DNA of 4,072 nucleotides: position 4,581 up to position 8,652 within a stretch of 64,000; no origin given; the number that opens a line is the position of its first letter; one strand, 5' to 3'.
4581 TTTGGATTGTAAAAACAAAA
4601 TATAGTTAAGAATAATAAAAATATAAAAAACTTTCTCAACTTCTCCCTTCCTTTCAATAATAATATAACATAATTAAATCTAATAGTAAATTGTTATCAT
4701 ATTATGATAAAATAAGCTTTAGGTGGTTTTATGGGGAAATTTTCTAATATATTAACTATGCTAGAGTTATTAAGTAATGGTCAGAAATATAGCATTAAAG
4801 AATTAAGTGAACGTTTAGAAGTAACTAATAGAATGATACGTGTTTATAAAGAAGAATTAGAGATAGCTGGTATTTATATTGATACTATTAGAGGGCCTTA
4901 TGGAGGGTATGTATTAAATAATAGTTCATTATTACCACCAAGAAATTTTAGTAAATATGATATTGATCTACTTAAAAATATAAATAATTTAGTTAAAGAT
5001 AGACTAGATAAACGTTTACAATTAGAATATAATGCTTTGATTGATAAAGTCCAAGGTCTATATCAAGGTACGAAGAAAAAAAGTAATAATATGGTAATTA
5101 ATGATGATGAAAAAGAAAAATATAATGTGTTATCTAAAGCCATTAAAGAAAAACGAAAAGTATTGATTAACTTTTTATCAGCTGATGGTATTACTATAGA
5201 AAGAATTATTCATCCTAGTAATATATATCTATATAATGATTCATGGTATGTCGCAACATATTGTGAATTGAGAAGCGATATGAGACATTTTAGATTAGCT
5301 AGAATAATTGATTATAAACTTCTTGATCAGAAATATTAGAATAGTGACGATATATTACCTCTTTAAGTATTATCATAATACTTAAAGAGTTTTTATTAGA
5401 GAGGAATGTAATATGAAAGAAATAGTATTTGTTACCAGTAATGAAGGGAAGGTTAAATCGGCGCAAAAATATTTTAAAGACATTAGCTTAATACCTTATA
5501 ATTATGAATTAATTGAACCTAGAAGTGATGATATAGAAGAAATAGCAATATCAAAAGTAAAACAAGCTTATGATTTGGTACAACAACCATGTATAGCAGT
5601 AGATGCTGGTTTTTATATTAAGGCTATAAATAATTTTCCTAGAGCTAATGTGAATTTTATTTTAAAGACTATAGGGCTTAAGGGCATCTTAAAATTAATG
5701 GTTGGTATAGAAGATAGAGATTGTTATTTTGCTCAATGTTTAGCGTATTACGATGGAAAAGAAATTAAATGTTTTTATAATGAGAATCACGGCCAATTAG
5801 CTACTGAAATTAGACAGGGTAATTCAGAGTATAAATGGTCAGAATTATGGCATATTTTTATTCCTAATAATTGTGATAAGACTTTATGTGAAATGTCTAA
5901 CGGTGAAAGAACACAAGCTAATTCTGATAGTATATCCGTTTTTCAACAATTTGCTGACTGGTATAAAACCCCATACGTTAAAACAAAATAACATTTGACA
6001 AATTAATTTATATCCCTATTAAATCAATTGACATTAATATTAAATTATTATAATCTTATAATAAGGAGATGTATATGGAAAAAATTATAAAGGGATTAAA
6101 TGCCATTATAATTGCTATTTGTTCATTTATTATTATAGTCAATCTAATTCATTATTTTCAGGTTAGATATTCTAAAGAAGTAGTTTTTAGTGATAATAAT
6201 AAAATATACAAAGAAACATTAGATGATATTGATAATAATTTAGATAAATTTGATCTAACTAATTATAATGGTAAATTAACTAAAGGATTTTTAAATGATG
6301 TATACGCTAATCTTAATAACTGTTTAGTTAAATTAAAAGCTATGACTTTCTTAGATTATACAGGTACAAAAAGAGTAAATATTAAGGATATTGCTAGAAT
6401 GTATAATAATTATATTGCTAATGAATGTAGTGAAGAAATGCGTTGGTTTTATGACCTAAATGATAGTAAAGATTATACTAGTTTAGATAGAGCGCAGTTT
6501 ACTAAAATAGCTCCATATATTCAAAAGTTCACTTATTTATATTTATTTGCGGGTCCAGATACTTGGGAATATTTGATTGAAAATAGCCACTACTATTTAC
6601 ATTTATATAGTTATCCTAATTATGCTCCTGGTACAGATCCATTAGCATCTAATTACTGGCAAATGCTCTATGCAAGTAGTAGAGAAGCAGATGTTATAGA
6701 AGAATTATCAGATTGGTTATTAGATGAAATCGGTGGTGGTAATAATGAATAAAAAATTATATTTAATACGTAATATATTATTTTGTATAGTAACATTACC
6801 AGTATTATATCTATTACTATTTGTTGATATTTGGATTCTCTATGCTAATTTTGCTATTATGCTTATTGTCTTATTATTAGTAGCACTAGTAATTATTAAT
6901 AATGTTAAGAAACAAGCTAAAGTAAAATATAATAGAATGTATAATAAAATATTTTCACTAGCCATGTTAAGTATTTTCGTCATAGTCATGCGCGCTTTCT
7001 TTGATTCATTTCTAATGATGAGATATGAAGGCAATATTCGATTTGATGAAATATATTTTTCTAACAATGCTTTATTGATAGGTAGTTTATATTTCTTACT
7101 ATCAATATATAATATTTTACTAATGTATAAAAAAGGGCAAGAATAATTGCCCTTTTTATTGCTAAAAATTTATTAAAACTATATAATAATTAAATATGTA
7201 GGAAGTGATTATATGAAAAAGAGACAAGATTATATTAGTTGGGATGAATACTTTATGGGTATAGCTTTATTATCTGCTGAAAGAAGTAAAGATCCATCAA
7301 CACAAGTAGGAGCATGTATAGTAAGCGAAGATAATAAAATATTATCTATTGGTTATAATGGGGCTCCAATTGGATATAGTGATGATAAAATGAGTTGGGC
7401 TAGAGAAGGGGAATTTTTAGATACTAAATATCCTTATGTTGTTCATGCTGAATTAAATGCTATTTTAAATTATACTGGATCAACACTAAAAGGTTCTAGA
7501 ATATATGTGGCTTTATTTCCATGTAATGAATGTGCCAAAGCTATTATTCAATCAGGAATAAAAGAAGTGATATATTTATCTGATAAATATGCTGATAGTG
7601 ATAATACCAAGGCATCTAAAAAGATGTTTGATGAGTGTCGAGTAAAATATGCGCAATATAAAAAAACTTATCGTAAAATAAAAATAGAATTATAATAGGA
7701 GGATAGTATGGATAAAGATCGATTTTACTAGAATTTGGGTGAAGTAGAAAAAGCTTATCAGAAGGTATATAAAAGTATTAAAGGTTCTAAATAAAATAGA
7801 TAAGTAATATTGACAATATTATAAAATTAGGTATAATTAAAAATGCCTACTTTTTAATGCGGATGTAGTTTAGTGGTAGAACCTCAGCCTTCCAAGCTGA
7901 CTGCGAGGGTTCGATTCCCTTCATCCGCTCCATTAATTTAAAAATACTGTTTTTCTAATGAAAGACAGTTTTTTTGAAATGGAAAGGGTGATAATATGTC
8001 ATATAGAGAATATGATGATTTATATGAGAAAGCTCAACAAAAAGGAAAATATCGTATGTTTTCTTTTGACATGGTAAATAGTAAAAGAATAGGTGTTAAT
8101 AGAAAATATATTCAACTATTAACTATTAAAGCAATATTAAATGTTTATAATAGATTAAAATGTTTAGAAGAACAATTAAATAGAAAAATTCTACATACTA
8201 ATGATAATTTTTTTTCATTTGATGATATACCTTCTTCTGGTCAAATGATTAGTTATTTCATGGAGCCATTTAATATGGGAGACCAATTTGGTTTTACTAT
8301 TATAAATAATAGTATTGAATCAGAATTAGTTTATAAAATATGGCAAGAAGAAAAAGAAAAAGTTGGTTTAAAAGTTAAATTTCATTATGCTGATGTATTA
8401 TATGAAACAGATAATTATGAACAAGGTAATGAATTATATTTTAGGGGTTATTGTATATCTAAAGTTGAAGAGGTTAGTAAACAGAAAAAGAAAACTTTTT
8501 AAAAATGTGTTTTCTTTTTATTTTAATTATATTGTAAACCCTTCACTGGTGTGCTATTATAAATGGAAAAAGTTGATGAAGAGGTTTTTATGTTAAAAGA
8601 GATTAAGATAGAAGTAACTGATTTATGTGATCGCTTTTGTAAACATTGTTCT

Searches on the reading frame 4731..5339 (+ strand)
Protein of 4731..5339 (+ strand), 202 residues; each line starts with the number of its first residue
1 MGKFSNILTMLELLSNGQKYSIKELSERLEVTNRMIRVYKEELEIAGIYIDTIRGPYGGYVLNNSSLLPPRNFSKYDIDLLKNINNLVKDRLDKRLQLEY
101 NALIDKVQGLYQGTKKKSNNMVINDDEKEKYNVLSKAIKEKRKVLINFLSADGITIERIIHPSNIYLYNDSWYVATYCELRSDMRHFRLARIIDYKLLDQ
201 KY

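Call 3: search_protein_families(library=pfam, proteins=[window:4731-5339:+], max_evalue=0.1)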
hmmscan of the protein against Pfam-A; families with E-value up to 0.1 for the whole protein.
window:4731-5339:+ (202 aa): 7 families
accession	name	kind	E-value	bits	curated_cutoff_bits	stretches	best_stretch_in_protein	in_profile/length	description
PF13280.12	WYL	-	2.2e-15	56.8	21.8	1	131-196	3-69/70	WYL domain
PF08279.18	HTH_11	-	1.7e-07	31.5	25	1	8-60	3-54/55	HTH domain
PF02082.26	Rrf2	-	1.2e-06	29.2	30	1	7-64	11-67/132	Iron-dependent Transcriptional regulator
PF13411.12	MerR_1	-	8.4e-06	26.3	21.6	1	20-44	1-25/69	MerR HTH family regulatory protein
PF08220.18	HTH_DeoR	-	0.0085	16.3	21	1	9-64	4-55/57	DeoR-like helix-turn-helix domain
PF00376.29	MerR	-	0.028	14.7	28.2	1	21-41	1-21/38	MerR family regulatory protein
PF16595.10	Cas9_PI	-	0.068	13.4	25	1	78-150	137-217/265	PAM-interacting domain of CRISPR-associated endonuclease Cas9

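Call 4: search_protein_families(library=ncbifam, proteins=[window:4731-5339:+], max_evalue=0.1)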
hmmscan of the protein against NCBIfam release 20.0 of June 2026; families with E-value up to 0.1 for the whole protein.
window:4731-5339:+ (202 aa): 6 families
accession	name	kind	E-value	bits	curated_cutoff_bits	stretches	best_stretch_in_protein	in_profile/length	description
TIGR00738.1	rrf2_super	superfamily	0.00082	19.3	73.3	1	9-64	13-69/132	Rrf2 family transcriptional regulator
NF041852.1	trans_reg_HypR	equivalog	0.0011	19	180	1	15-65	18-67/139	redox-sensitive transcriptional regulator HypR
NF008847.0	PRK11886.1-2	equivalog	0.013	14.8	293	1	6-54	6-54/320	bifunctional biotin--[acetyl-CoA-carboxylase] ligase/biotin operon repressor BirA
NF047409.1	Cys_reg_CymR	equivalog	0.017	15.2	195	1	11-65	15-70/139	cysteine metabolism transcriptional regulator CymR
NF041849.1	trans_regNmlR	equivalog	0.047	13.8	175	0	70-133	36-93/117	stress response transcriptional regulator NmlR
NF041395.1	TranRegLrpA1_Halo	equivalog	0.085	12.8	250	0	9-50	9-50/142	HTH-type transcriptional regulator LrpA1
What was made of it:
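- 4731..5991 (+): Context only: a WYL/HTH regulator (4731-5339) and a Ham1/RdgB-type non-canonical purine NTP pyrophosphatase (5413-5991). This pair recurs upstream of the fusion gene in the window's own sub-clade only. Pfam and NCBIfam (calls 3, 4).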

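Call 5: search_protein_families(library=padloc, proteins=[window:4731-5339:+], max_evalue=0.1)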
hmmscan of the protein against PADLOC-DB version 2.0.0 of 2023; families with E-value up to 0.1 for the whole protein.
window:4731-5339:+ (202 aa): 4 families
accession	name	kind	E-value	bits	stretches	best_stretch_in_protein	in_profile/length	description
PDLC01457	WYL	-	4.1e-32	109.6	1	7-201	6-197/229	"CAS-I,CAS-II,CAS-III,CAS-IV,CAS-V,CAS-VI; associated_signaling"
PDLC01652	WYL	-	3.7e-13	48.1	1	123-197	12-77/162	"CAS-I,CAS-II,CAS-III,CAS-IV,CAS-V,CAS-VI; associated_signaling"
PDLC03787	RTasWYL-YodC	-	5.8e-09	33.5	1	19-201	198-353/354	DRT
PDLC01766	Cas3c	-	0.00092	15.5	1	6-202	9-211/1009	-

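Call 6: search_protein_families(library=phrogs, proteins=[window:4731-5339:+], max_evalue=0.1)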
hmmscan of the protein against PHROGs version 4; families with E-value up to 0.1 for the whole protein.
window:4731-5339:+ (202 aa): 4 families
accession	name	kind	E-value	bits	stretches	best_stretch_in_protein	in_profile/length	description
phrog_13105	-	unknown function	7.1e-18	66.1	2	127-200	145-217/239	-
phrog_6785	-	unknown function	7.4e-05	22.7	1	114-200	10-92/396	-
phrog_18891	-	tail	0.02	13.7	1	74-170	673-763/1191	tail length tape measure protein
phrog_9316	-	lysis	0.027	15.8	1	89-148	4-63/103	holin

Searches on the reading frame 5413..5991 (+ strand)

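Call 3: search_protein_families(library=pfam, proteins=[window:5413-5991:+], max_evalue=0.1)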
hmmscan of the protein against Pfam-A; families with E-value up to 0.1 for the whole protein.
window:5413-5991:+ (192 aa): 1 family
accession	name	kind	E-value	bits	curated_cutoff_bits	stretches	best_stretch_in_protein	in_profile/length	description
PF01725.21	Ham1p_like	-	6.4e-23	82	22.5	1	4-168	1-172/186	Ham1 family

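Call 4: search_protein_families(library=ncbifam, proteins=[window:5413-5991:+], max_evalue=0.1)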
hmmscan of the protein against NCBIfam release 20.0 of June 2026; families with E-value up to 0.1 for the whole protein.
window:5413-5991:+ (192 aa): 5 families
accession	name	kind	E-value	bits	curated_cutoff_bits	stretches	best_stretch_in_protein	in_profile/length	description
NF011396.0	PRK14821.1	equivalog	5.1e-37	127.2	203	1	3-186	2-182/185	XTP/dITP diphosphatase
TIGR00042.1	TIGR00042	equivalog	1.8e-27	95.9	145.35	1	3-184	1-183/184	RdgB/HAM1 family non-canonical purine NTP pyrophosphatase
NF011399.0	PRK14824.1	subfamily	1.1e-10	41.3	267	1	2-168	3-185/206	putative deoxyribonucleotide triphosphate pyrophosphatase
NF011398.0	PRK14823.1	equivalog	4.1e-08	33.3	272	1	3-183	2-187/191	non-canonical purine NTP diphosphatase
NF011397.0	PRK14822.1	equivalog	5.6e-08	32.3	234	1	1-168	1-178/201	XTP/dITP diphosphatase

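Call 5: search_protein_families(library=padloc, proteins=[window:5413-5991:+], max_evalue=0.1)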
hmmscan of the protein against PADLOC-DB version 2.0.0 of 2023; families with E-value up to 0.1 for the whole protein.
window:5413-5991:+ (192 aa): 0 families

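Call 6: search_protein_families(library=phrogs, proteins=[window:5413-5991:+], max_evalue=0.1)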
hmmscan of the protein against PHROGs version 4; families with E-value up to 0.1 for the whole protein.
window:5413-5991:+ (192 aa): 0 families

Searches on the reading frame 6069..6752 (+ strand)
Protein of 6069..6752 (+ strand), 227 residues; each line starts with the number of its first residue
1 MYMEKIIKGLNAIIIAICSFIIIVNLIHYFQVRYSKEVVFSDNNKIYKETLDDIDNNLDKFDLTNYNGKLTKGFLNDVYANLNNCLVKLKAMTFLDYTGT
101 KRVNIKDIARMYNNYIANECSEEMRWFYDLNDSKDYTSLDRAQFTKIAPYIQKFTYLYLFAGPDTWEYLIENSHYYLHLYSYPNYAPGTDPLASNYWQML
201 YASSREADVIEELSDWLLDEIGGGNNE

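Call 3: search_protein_families(library=pfam, proteins=[window:6069-6752:+], max_evalue=0.1)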
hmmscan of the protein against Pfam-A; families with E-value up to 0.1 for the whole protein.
window:6069-6752:+ (227 aa): 1 family
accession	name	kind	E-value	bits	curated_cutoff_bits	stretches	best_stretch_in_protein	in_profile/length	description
PF14425.11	Imm3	-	0.00047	20.6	25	1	42-93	61-112/119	Immunity protein Imm3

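Call 5: search_protein_families(library=padloc, proteins=[window:6069-6752:+], max_evalue=0.1)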
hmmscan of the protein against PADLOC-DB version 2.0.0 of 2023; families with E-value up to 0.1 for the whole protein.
window:6069-6752:+ (227 aa): 0 families

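Call 6: search_protein_families(library=phrogs, proteins=[window:6069-6752:+], max_evalue=0.1)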
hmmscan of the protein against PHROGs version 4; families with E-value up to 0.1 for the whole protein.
window:6069-6752:+ (227 aa): 1 family
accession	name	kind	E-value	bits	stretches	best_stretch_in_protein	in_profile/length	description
phrog_28579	-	unknown function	0.024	16.2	1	11-75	5-64/96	-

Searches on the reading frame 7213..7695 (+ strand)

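Call 3: search_protein_families(library=pfam, proteins=[window:7213-7695:+], max_evalue=0.1)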
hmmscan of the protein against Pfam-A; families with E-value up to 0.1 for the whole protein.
window:7213-7695:+ (160 aa): 4 families
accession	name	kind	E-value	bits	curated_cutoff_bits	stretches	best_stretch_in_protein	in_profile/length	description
PF00383.29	dCMP_cyt_deam_1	-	1.2e-27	96.2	25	1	9-122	2-101/102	Cytidine and deoxycytidylate deaminase zinc-binding region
PF14437.12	MafB19-deam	-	3.4e-14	53.4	27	1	9-124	2-102/142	MafB19-like deaminase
PF14439.12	Bd3614-deam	-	0.0052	17.2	38.5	1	76-124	34-91/113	Bd3614-like deaminase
PF18774.7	APOBEC4_like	-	0.027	14.8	26.7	1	77-138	35-106/131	APOBEC4-like -AID/APOBEC-deaminase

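Call 4: search_protein_families(library=ncbifam, proteins=[window:7213-7695:+], max_evalue=0.1)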
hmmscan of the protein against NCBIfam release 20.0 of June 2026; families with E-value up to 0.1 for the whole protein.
window:7213-7695:+ (160 aa): 7 families
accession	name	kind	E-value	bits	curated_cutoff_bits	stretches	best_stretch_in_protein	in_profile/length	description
NF041025.1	antiphage_deaminase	equivalog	2.4e-25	89.3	400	2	73-141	334-404/437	anti-phage dCTP deaminase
TIGR02571.1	ComEB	equivalog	7.9e-24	84.3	219.45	1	7-149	2-138/151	ComE operon protein 2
TIGR00326.1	eubact_ribD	equivalog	2.6e-09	36.8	156.35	1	77-122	43-93/343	bifunctional diaminohydroxyphosphoribosylaminopyrimidine deaminase/5-amino-6-(5-phosphoribosylamino)uracil reductase RibD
NF008113.2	PRK10860.1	equivalog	4.8e-09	36.3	150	1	10-123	6-105/165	tRNA adenosine(34) deaminase TadA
NF008052.0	PRK10786.1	equivalog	0.00067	18.4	500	1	77-120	49-97/367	bifunctional diaminohydroxyphosphoribosylaminopyrimidine deaminase/5-amino-6-(5-phosphoribosylamino)uracil reductase RibD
NF003094.0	PRK04017.1-5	equivalog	0.0062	16.6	124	1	83-148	33-96/128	hypothetical protein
NF045665.1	NTPtran_DVU1551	equivalog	0.034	13.2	315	1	116-157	300-341/359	DVU_1551 family NTP transferase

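Call 5: search_protein_families(library=padloc, proteins=[window:7213-7695:+], max_evalue=0.1)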
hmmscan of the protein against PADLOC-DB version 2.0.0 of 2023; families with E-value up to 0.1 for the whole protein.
window:7213-7695:+ (160 aa): 1 family
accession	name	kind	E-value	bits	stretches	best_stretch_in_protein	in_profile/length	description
PDLC02373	dCTPase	-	2.6e-32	110.5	2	73-133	435-496/630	-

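Call 6: search_protein_families(library=phrogs, proteins=[window:7213-7695:+], max_evalue=0.1)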
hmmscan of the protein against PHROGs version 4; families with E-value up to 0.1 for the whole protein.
window:7213-7695:+ (160 aa): 8 families
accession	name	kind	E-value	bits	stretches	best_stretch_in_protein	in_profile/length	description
phrog_174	-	DNA, RNA and nucleotide metabolism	7.9e-47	161.7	1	6-156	112-254/384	dCMP deaminase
phrog_2369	-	DNA, RNA and nucleotide metabolism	3.4e-23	83.8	1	9-141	4-142/195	dCMP deaminase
phrog_9198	-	unknown function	2.3e-13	50.7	2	72-123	381-435/531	-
phrog_20648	-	DNA, RNA and nucleotide metabolism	6.9e-11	42.9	1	20-122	16-118/311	dCMP deaminase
phrog_18355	-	DNA, RNA and nucleotide metabolism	3.7e-09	37.5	1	77-122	3-48/52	deoxycytidinylate deaminase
phrog_8118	-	unknown function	6.5e-08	32.7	1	76-126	477-529/577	-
phrog_20806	-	DNA, RNA and nucleotide metabolism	1.2e-05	26.6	1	76-122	16-62/97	deoxycytidinylate deaminase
phrog_22830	-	unknown function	0.0023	18.4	1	19-123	162-265/289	-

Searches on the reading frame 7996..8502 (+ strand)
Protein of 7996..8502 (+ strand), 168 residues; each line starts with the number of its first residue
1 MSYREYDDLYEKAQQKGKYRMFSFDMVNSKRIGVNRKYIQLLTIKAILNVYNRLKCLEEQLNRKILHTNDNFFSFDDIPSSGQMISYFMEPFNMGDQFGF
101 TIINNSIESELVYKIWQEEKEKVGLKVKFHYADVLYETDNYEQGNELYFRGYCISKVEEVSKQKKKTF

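Call 3: search_protein_families(library=pfam, proteins=[window:7996-8502:+], max_evalue=0.1)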
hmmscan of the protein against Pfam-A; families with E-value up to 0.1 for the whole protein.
window:7996-8502:+ (168 aa): 1 family
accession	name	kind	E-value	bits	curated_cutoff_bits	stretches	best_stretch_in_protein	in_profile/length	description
PF13448.11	DUF4114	-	0.014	16.7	27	0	92-134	1-38/85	Domain of unknown function (DUF4114)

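Call 4: search_protein_families(library=ncbifam, proteins=[window:7996-8502:+], max_evalue=0.1)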
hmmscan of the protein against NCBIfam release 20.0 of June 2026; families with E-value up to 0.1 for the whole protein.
window:7996-8502:+ (168 aa): 1 family
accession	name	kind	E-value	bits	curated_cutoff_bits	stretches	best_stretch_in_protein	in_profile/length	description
NF001242.0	PRK00216.1-3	equivalog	0.039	13.3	351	1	36-91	155-211/258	bifunctional demethylmenaquinone methyltransferase/2-methoxy-6-polyprenyl-1,4-benzoquinol methylase UbiE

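Call 5: search_protein_families(library=padloc, proteins=[window:7996-8502:+], max_evalue=0.1)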
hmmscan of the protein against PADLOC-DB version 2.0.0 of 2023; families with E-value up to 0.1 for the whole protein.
window:7996-8502:+ (168 aa): 0 families

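Call 6: search_protein_families(library=phrogs, proteins=[window:7996-8502:+], max_evalue=0.1)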
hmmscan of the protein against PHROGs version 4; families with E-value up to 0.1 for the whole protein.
window:7996-8502:+ (168 aa): 0 families

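Call 73: find_homologous_proteins(query=window:7996-8502:+)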
Query window:7996-8502:+ (168 aa): 2 proteins with E <= 0.001 among 15 candidates.
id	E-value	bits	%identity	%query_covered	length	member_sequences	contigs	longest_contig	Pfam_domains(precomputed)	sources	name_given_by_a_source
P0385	4.2e-106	370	100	100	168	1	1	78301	-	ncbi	-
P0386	2.1e-20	92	36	97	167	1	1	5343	-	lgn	-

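Call 74: find_encoding_contigs(protein=P0386, flank=5000, max_places=2)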
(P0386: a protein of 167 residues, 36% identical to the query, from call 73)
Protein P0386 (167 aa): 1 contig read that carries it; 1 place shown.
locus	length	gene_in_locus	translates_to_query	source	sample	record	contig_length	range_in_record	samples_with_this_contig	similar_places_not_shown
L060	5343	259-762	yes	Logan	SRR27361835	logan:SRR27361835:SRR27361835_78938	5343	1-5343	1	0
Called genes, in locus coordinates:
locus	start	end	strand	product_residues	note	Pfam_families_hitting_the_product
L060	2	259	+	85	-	?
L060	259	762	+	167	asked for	-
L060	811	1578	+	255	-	PF00149:Metallophos, PF12850:Metallophos_2 (faint)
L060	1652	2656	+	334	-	PF03462:PCRF, PF00472:RF-1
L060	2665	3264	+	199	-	PF02557:VanY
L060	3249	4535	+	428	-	PF01171:ATP_bind_3, PF11734:TilS_C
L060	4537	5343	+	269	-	?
